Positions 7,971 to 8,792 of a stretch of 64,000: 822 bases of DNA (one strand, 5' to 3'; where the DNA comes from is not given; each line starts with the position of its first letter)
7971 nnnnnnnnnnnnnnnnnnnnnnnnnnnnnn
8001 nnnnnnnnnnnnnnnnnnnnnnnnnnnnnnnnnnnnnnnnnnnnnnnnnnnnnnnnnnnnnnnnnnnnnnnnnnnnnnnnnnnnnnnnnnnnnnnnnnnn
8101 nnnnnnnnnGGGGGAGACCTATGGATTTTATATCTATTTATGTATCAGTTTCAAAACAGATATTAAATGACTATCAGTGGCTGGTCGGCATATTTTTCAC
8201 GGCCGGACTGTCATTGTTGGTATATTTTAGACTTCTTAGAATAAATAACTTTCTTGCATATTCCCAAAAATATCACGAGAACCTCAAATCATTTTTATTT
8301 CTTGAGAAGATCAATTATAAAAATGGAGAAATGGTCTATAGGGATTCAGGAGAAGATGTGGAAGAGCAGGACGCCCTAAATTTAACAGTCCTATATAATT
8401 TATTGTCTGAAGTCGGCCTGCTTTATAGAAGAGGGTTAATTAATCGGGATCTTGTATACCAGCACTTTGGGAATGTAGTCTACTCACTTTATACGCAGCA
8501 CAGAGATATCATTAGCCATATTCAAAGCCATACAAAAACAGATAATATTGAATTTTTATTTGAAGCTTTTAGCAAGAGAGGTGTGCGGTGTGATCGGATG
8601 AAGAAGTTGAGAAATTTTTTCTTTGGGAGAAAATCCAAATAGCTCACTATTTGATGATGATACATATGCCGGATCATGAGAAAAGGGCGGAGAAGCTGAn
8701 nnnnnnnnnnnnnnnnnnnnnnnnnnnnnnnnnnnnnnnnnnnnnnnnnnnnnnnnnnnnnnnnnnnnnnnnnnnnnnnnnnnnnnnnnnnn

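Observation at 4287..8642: Five-gene operon headed by a GHKL (Bergerat-fold) ATPase immediately downstream of an orphan C5-MTase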

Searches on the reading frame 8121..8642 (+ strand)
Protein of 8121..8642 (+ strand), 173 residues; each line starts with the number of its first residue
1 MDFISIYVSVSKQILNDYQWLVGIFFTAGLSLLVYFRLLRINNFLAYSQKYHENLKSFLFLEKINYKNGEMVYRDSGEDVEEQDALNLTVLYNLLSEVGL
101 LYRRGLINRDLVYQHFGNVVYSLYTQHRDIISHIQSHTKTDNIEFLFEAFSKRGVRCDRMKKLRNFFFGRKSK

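Call 3: search_protein_families(library=pfam, proteins=[window:8121-8642:+], max_evalue=0.1)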
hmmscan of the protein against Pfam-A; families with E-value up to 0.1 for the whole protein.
window:8121-8642:+ (173 aa): 1 family
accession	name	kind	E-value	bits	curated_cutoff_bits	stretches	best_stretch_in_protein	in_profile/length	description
PF15956.11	DUF4760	-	0.00014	22.5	25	1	63-143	50-130/141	Domain of unknown function (DUF4760)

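Call 4: search_protein_families(library=padloc, proteins=[window:8121-8642:+], max_evalue=0.1)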
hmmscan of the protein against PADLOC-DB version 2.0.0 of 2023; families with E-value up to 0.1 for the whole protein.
window:8121-8642:+ (173 aa): 0 families

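Call 5: search_protein_families(library=ncbifam, proteins=[window:8121-8642:+], max_evalue=0.1)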
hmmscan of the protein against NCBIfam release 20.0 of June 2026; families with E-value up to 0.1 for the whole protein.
window:8121-8642:+ (173 aa): 1 family
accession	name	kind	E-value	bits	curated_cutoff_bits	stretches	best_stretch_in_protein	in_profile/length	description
NF000268.2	blaOXA-51_like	exception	0.007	15.8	600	1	17-82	163-226/274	OXA-51 family carbapenem-hydrolyzing class D beta-lactamase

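Call 81: search_protein_families(library=phrogs, proteins=[window:8121-8642:+], max_evalue=0.01)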
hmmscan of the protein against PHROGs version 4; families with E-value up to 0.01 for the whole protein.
window:8121-8642:+ (173 aa): 0 families
